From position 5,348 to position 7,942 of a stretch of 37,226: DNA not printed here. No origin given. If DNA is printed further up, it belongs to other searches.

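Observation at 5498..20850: Duplicated FAS1-lipoprotein/SusC/SusD modules: a fasciclin-decorated outer-membrane import operon with no enzyme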

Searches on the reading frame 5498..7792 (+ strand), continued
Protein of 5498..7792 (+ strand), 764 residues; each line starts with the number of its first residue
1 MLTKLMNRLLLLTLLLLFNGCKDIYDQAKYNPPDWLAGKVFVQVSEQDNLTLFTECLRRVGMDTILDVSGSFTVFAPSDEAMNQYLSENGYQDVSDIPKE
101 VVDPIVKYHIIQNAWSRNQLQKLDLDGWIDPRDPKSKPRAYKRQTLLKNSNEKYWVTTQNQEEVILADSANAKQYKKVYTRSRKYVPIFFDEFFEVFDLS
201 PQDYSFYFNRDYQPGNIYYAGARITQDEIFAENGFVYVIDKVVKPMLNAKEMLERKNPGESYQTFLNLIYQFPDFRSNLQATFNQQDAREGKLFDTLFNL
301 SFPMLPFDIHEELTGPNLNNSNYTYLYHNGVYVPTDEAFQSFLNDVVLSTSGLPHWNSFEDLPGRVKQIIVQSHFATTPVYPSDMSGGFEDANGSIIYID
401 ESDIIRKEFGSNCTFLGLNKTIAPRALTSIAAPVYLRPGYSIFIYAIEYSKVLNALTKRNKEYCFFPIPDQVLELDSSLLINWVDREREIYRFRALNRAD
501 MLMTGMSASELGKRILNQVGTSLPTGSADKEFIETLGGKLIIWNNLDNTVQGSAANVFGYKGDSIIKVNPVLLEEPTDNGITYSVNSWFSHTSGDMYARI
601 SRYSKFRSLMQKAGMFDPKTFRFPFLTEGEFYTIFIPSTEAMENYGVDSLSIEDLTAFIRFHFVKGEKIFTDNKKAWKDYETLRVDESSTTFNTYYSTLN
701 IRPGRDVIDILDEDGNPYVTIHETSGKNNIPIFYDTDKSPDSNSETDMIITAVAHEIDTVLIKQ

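Call 25: find_related_loci(query=A1, collection=genome_contigs, flank=10000)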
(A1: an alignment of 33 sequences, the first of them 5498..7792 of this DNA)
Query A1 (764 aa) in genome_contigs; peptide patterns used: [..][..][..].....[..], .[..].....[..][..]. (x = any residue, [..] = any of these).
318 stretches matched a pattern; 221 encode a relative of the query (tblastn E <= 1e-3); the best 80 are kept; 80 distinct loci.
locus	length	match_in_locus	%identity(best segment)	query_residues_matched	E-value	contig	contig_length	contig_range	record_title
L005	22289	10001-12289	67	2-764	0e+0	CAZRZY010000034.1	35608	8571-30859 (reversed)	MAG TPA_asm: uncultured Bacteroides sp. isolate SRP141376_co3_418 genome assembly, contig: NODE_3029_length_35608_cov_4.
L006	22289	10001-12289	62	1-761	0e+0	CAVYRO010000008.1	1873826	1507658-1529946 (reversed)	MAG: uncultured Bacteroidales bacterium isolate MFD05684.bin.1.228 genome assembly, contig: contig_64193, whole genome s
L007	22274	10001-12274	61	6-761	0e+0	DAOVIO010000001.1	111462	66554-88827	MAG TPA_asm: Bacteroidales bacterium isolate CSMAG_1369 CSMAG_1369_k141_5383093_length_111462_cov_24.9833, whole genome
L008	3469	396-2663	57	9-764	0e+0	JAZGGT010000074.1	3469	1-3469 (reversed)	MAG: Bacteroidales bacterium isolate SCS5bin.21 SCS5bin.21_74, whole genome shotgun sequence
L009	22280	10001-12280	54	5-764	0e+0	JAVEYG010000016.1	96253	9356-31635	MAG: Prolixibacteraceae bacterium isolate BF4_24 NODE_588_length_96253_cov_13.533685_Biofilm4, whole genome shotgun sequ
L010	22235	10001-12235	52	20-764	0e+0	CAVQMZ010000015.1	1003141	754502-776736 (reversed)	MAG: uncultured Bacteroidetes bacterium isolate MFD03804.bin.1.160 genome assembly, contig: contig_36624, whole genome s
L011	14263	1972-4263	50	1-763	0e+0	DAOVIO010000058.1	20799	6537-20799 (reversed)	MAG TPA_asm: Bacteroidales bacterium isolate CSMAG_1369 CSMAG_1369_k141_2619723_length_20799_cov_22.5514, whole genome s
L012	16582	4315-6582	50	9-764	0e+0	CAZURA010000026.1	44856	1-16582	MAG TPA_asm: uncultured Bacteroides sp. isolate SRP077602_co5_373 genome assembly, contig: NODE_3956_length_44856_cov_6.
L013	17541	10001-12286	50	2-764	0e+0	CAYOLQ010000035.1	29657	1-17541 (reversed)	MAG TPA_asm: uncultured Chitinophaga sp. isolate SRP272421_co2_74 genome assembly, contig: NODE_3612_length_29657_cov_6.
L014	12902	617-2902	49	2-764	0e+0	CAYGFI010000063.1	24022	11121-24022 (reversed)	MAG TPA_asm: uncultured Chitinophaga sp. isolate ERP113451_co1_21 genome assembly, contig: NODE_2377_length_24022_cov_17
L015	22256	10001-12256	48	9-764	0e+0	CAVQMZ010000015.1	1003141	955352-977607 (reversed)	MAG: uncultured Bacteroidetes bacterium isolate MFD03804.bin.1.160 genome assembly, contig: contig_36624, whole genome s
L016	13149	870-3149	48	2-764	0e+0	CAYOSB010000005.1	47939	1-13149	MAG TPA_asm: uncultured Bacteroidaceae bacterium isolate SRP141376_co4_139 genome assembly, contig: NODE_1324_length_479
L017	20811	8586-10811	48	19-763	0e+0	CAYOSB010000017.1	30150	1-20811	MAG TPA_asm: uncultured Bacteroidaceae bacterium isolate SRP141376_co4_139 genome assembly, contig: NODE_2757_length_301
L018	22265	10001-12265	47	9-763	0e+0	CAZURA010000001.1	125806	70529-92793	MAG TPA_asm: uncultured Bacteroides sp. isolate SRP077602_co5_373 genome assembly, contig: NODE_379_length_125806_cov_6.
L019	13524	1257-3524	48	9-763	0e+0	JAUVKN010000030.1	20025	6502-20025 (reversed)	MAG: Bacteroidia bacterium isolate CSMAG_481 CSMAG_481_k141_2446848_length_20025_cov_9.0000, whole genome shotgun sequen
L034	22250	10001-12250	44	11-763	0e+0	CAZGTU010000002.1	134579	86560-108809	MAG TPA_asm: uncultured Bacteroidaceae bacterium isolate SRP332253_co1_94 genome assembly, contig: NODE_79_length_134579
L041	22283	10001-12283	41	1-761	0e+0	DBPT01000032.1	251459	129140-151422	MAG TPA_asm: Prolixibacteraceae bacterium UBA1413 UBA1413_contig_4555, whole genome shotgun sequence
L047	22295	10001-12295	41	3-763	0e+0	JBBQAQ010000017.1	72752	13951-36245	MAG: Bacteroidales bacterium isolate Co_metawrap_1449 Cmw_1449_k141_1602930_length_72752_cov_58.0000, whole genome shotg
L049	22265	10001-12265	40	9-761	0e+0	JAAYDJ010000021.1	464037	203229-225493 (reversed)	MAG: Bacteroidales bacterium isolate AS06rmzACSIP_547 295343_AS06, whole genome shotgun sequence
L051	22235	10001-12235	42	20-762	0e+0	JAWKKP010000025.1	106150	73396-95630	MAG: Draconibacterium sp. isolate AC2.94 AC2.94.fa-25, whole genome shotgun sequence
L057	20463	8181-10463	41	4-764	0e+0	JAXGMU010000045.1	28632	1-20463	MAG: Bacteroidales bacterium isolate AnMBR.bin24 bin24_45, whole genome shotgun sequence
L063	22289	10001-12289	40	2-761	0e+0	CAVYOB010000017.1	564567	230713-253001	MAG: uncultured Prolixibacteraceae bacterium isolate MFD05684.bin.2.63 genome assembly, contig: contig_18432, whole geno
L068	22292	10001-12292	42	3-762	0e+0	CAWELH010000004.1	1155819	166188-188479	MAG: uncultured Bacteroidales bacterium isolate MFD05684.bin.1.26 genome assembly, contig: contig_38411, whole genome sh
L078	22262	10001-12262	40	9-761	0e+0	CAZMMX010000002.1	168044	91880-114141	MAG TPA_asm: uncultured Prolixibacteraceae bacterium isolate SRP294416_co1_72 genome assembly, contig: NODE_46_length_16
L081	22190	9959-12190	41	21-761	3e-180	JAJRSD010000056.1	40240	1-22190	MAG: Bacteroidetes bacterium isolate Dive100_bin4.30 k141_451526, whole genome shotgun sequence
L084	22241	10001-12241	40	16-762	7e-180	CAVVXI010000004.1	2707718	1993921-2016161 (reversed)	MAG: uncultured Bacteroidales bacterium isolate MFD05442.bin.1.81 genome assembly, contig: contig_942, whole genome shot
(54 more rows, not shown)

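Call 41: predict_structure(alignment_id=A1)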
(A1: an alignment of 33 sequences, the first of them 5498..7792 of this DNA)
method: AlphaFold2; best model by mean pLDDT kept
length: 764 residues; sequences in the alignment: 33
mean_pLDDT: 89.8   pTM: 0.81
mean pLDDT of the five models: 89.8, 88.8, 88.5, 86.4, 83.9
residues with pLDDT >= 90: 523; 70-90: 206; 50-70: 33; < 50: 2
segments of 3 or more residues with pLDDT < 50: none
pLDDT, mean of each block of 10 residues (from residue 1): 79 79 55 63 94 96 88 96 96 94 96 89 81 83 93 87 81 91 92 89 92 93 92 94 95 89 94 92 93 93 88 74 87 96 95 93 90 91 79 81 93 95 93 96 95 92 97 94 82 92 92 96 95 95 96 93 91 94 96 89 92 89 85 96 91 93 96 95 92 92 96 93 91 78 74 94 82
secondary structure, 60 per line:
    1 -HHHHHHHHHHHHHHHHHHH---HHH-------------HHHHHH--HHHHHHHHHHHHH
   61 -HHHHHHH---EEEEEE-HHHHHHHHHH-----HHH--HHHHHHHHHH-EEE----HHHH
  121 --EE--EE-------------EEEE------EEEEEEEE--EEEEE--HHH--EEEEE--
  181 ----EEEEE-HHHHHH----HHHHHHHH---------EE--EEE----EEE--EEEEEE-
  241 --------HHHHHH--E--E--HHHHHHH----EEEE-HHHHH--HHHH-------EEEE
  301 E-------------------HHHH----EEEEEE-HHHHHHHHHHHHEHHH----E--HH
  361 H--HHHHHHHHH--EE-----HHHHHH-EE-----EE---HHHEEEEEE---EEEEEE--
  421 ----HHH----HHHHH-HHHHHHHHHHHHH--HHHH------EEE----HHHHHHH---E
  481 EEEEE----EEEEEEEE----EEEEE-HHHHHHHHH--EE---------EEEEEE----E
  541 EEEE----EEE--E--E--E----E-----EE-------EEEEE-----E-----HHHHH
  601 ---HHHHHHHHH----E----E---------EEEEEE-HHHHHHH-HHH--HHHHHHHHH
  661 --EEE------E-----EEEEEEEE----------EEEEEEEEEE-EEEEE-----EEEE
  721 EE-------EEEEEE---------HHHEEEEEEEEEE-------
elements in order (helices of 4 or more, strands of 3 or more residues): H2-20 H40-45 H48-60 H62-68 E72-77 H79-88 H99-108 E110-112 H117-120 E142-145 E152-159 E162-166 E174-178 E185-189 H191-196 H201-208 E222-224 E229-231 E234-239 H249-254 H263-269 E274-277 H279-283 H286-289 E297-301 H321-324 E329-334 H336-347 H364-372 H382-387 E404-409 E413-418 H432-436 H438-450 H453-456 E463-465 H470-476 E480-485 E490-497 E502-506 H508-516 E530-535 E540-544 E549-551 E580-584 H596-600 H604-612 E632-637 H639-645 H652-660 E663-665 E678-685 E696-705 E707-711 E717-722 E730-735 E748-757
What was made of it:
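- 5498..7792 (+): FAS1a: 764-aa surface lipoprotein made of four tandem FAS1 domains (about residues 40-245, 250-420, 430-590, 595-760), with no CBM-like module. AF2 pLDDT 89.8, pTM 0.81 (call 41).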

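Call 44: search_protein_families(library=pfam, proteins=[L013:5880-9779:+, L013:1567-5703:+, L051:7367-8512:+, L018:8293-9771:-, L049:5692-7155:+, L078:7324-9849:+, L063:3976-6255:+, L057:3163-5481:+, L057:6457-7938:-, L047:936-4871:-], max_evalue=0.0001)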
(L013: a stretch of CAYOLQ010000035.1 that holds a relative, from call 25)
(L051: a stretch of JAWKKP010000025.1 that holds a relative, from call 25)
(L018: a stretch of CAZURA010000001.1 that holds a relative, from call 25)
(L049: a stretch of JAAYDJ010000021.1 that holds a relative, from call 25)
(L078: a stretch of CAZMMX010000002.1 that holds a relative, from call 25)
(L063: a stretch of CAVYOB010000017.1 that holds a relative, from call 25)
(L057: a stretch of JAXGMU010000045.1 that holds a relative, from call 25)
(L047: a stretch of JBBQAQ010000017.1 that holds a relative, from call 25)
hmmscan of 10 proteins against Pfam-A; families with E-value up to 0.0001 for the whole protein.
L013:5880-9779:+ (1300 aa): 3 families
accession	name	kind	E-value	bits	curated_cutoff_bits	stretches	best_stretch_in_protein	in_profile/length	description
PF18962.6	Por_Secre_tail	-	1.4e-16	61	27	1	1226-1298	1-75/75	Secretion system C-terminal sorting domain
PF22352.2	K319L-like_PKD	-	4.9e-07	30.1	27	1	1130-1212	3-84/84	K319L-like, PKD domain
PF00932.25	LTD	-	6e-07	30.2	34.3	0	27-103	5-66/109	Lamin Tail Domain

L013:1567-5703:+ (1379 aa): 8 families
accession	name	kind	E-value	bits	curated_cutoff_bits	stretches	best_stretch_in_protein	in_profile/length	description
PF07494.17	Reg_prop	-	7.1e-38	124.2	20.4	1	365-387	2-24/24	Two component regulator propeller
PF02518.31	HATPase_c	-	1.1e-23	84.2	26.4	1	980-1092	2-110/111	Histidine kinase-, DNA gyrase B-, and HSP90-like ATPase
PF00072.30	Response_reg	-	6.1e-23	81.6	30.2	1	1136-1244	1-108/111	Response regulator receiver domain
PF12833.13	HTH_18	-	3.4e-19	69.4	33.6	1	1301-1378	1-77/80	Helix-turn-helix domain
PF00512.31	HisKA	-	3.1e-14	53.2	26.9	1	869-933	2-66/66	His Kinase A (phospho-acceptor) domain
PF07495.19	Y_Y_Y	-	3.8e-14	52.8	26.6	1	751-814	3-65/65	Y_Y_Y domain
PF00165.29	HTH_AraC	-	3.1e-11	43.6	26.6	1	1345-1378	8-40/42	Bacterial regulatory helix-turn-helix proteins, AraC family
PF23748.1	Beta-prop_LRRK2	-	1.3e-07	31.4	26.9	0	216-259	267-310/359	LRRK2 beta propeller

L051:7367-8512:+ (382 aa): 3 families
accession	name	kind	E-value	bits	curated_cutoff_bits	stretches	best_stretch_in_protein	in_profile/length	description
PF00155.27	Aminotran_1_2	-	8.3e-60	203.3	19.7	1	30-372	2-361/361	Aminotransferase class I and II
PF01041.23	DegT_DnrJ_EryC1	-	1.5e-06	28.1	19.8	1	92-197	43-145/360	DegT/DnrJ/EryC1/StrS aminotransferase family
PF01053.26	Cys_Met_Meta_PP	-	3.2e-05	23.1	27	1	90-199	69-175/381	Cys/Met metabolism PLP-dependent enzyme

L018:8293-9771:- (493 aa): 2 families
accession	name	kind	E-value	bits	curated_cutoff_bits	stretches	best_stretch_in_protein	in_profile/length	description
PF00884.28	Sulfatase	-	6.6e-40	137.7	25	1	28-354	1-301/301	Sulfatase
PF01663.27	Phosphodiest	-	5.3e-12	46.4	23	1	55-109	15-71/342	Type I phosphodiesterase / nucleotide pyrophosphatase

L049:5692-7155:+ (488 aa): 3 families
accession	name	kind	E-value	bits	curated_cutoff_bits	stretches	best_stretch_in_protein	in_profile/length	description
PF13091.12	PLDc_2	-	4e-42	143.6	27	2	330-455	3-131/132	PLD-like domain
PF00614.28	PLDc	-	3.1e-13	49.5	21.9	1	226-252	2-28/28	Phospholipase D Active site motif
PF13396.11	PLDc_N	-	5.9e-12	45.8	23.3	1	24-64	4-42/42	Phospholipase_D-nuclease N-terminal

L078:7324-9849:+ (842 aa): 1 family
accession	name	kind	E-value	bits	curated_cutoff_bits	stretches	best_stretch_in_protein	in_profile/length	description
PF18962.6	Por_Secre_tail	-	4.7e-05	24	27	1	763-839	1-73/75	Secretion system C-terminal sorting domain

L063:3976-6255:+ (760 aa): 3 families
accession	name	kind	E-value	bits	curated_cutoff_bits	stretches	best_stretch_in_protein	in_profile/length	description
PF00933.27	Glyco_hydro_3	-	2.1e-67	228.2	27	1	45-359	1-316/316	Glycosyl hydrolase family 3 N terminal domain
PF01915.27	Glyco_hydro_3_C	-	1.3e-60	205.2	31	1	399-643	1-200/200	Glycosyl hydrolase family 3 C-terminal domain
PF14310.12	Fn3-like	-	2e-26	92.3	25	1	680-749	1-71/71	Fibronectin type III-like domain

L057:3163-5481:+ (773 aa): 0 families

L057:6457-7938:- (494 aa): 3 families
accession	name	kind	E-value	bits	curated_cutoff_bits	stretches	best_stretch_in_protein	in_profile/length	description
PF19051.5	GFO_IDH_MocA_C2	-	1.3e-15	58.1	23.3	1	189-294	28-133/254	Oxidoreductase family, C-terminal alpha/beta domain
PF01408.29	GFO_IDH_MocA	-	3.3e-15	57.3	24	1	46-161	2-118/120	Oxidoreductase family, NAD-binding Rossmann fold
PF22725.1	GFO_IDH_MocA_C3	-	9e-06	26.1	27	0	232-258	30-55/124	GFO/IDH/MocA C-terminal domain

L047:936-4871:- (1312 aa): 4 families
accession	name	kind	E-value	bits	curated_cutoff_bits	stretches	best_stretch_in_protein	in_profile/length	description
PF02156.21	Glyco_hydro_26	-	1.5e-59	202.4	20.2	1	160-460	1-307/311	Glycosyl hydrolase family 26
PF16990.11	CBM_35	-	8.5e-19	68.5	28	1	31-145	3-118/121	Carbohydrate binding module (family 35)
PF18962.6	Por_Secre_tail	-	1.3e-08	35.5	27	1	1240-1302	1-66/75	Secretion system C-terminal sorting domain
PF12708.12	Pect-lyase_RHGA_epim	-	4.5e-07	30.3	27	1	520-584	7-65/213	Rhamnogalacturonase A/epimerase, pectate lyase-like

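Call 45: search_protein_families(library=pfam, proteins=[L068:2285-3241:-, L051:3893-5953:-, L081:5961-6872:+, L084:3605-5617:-, L034:4569-5732:+, L034:7061-8866:+, L041:4250-5839:+, L041:5977-8007:+, L049:2070-3059:-, L049:3984-5402:-], max_evalue=0.0001)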
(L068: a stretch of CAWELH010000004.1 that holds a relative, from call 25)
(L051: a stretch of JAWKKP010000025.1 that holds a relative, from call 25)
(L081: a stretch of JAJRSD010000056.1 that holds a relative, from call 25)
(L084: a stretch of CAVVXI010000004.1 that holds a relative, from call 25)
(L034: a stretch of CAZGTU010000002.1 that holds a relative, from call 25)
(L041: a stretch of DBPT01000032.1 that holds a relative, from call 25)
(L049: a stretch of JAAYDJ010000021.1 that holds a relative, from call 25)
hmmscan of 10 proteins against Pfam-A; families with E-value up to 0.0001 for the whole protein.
L068:2285-3241:- (319 aa): 1 family
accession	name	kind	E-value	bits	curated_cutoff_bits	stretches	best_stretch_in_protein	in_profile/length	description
PF00150.24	Cellulase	-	1.1e-58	199.3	23.5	1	41-282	2-271/272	Cellulase (glycosyl hydrolase family 5)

L051:3893-5953:- (687 aa): 2 families
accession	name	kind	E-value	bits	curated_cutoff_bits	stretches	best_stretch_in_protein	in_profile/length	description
PF00593.30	TonB_dep_Rec_b-barrel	-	3.2e-32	113.4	27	1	256-645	82-435/436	TonB dependent receptor-like, beta-barrel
PF07715.20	Plug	-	5.9e-14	52.9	23.9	1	53-159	3-105/107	TonB-dependent Receptor Plug Domain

L081:5961-6872:+ (304 aa): 2 families
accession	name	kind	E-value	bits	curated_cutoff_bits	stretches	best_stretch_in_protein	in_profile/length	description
PF03881.20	Fructosamin_kin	-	1.7e-74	251.1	22.4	1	17-300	3-282/288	Fructosamine kinase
PF01636.29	APH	-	6.6e-11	42.9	23.2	1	39-270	5-234/239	Phosphotransferase enzyme family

L084:3605-5617:- (671 aa): 2 families
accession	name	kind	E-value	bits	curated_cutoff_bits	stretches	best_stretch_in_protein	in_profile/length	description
PF00150.24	Cellulase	-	6.3e-60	203.4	23.5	1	57-308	13-267/272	Cellulase (glycosyl hydrolase family 5)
PF03422.21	CBM_6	-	9e-11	42.6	28.9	1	470-581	5-124/125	Carbohydrate binding module (family 6)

L034:4569-5732:+ (388 aa): 1 family
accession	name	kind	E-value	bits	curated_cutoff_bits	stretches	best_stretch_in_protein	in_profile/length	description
PF13229.12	Beta_helix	-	2.7e-08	34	25.9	1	242-383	2-130/158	Right handed beta helix region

L034:7061-8866:+ (602 aa): 3 families
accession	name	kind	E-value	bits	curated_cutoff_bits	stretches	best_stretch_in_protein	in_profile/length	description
PF23763.2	Beta-barrel_GLAA-B_I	-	5.6e-14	52.5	28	1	134-225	1-93/95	GLAA-B beta-barrel domain I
PF12708.12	Pect-lyase_RHGA_epim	-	7.1e-07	29.7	27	0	30-77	2-50/213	Rhamnogalacturonase A/epimerase, pectate lyase-like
PF13229.12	Beta_helix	-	9.1e-07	29.1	25.9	0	407-488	56-124/158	Right handed beta helix region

L041:4250-5839:+ (530 aa): 1 family
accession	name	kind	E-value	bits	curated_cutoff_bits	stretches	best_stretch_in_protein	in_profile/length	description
PF01391.23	Collagen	-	5.5e-05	23.3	27.2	1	238-275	13-50/60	Collagen triple helix repeat (20 copies)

L041:5977-8007:+ (677 aa): 5 families
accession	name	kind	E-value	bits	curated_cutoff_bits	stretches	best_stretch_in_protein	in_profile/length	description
PF09334.17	tRNA-synt_1g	-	1e-157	525.4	20.1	1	8-395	2-390/391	tRNA synthetases class I (M)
PF01588.26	tRNA_bind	-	3e-25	88.6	27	1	582-674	1-95/96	Putative tRNA binding domain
PF19303.5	Anticodon_3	-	4.8e-17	62.7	23.5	1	407-546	1-142/152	Anticodon binding domain of methionyl tRNA ligase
PF00133.28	tRNA-synt_1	-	6e-13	48.8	22.7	1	10-246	28-245/414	tRNA synthetases class I (I, L, M and V)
PF08264.19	Anticodon_1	-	1.8e-07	31.6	25.1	1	417-504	1-87/148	Anticodon-binding domain of tRNA ligase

L049:2070-3059:- (330 aa): 2 families
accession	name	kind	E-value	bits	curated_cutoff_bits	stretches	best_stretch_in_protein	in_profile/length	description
PF00591.27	Glycos_transf_3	-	1.6e-65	221.7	27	1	74-320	4-253/253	Glycosyl transferase family, a/b domain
PF02885.22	Glycos_trans_3N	-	1.3e-15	57.3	26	1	2-63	1-62/63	Glycosyl transferase family, helical bundle domain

L049:3984-5402:- (473 aa): 2 families
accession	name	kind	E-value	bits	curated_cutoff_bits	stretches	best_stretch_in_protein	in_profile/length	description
PF00425.24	Chorismate_bind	-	1.2e-78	264.7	27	1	207-458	2-257/257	chorismate binding enzyme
PF04715.19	Anth_synt_I_N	-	9.4e-29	100.9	23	1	20-166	1-140/140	Anthranilate synthase component I, N terminal region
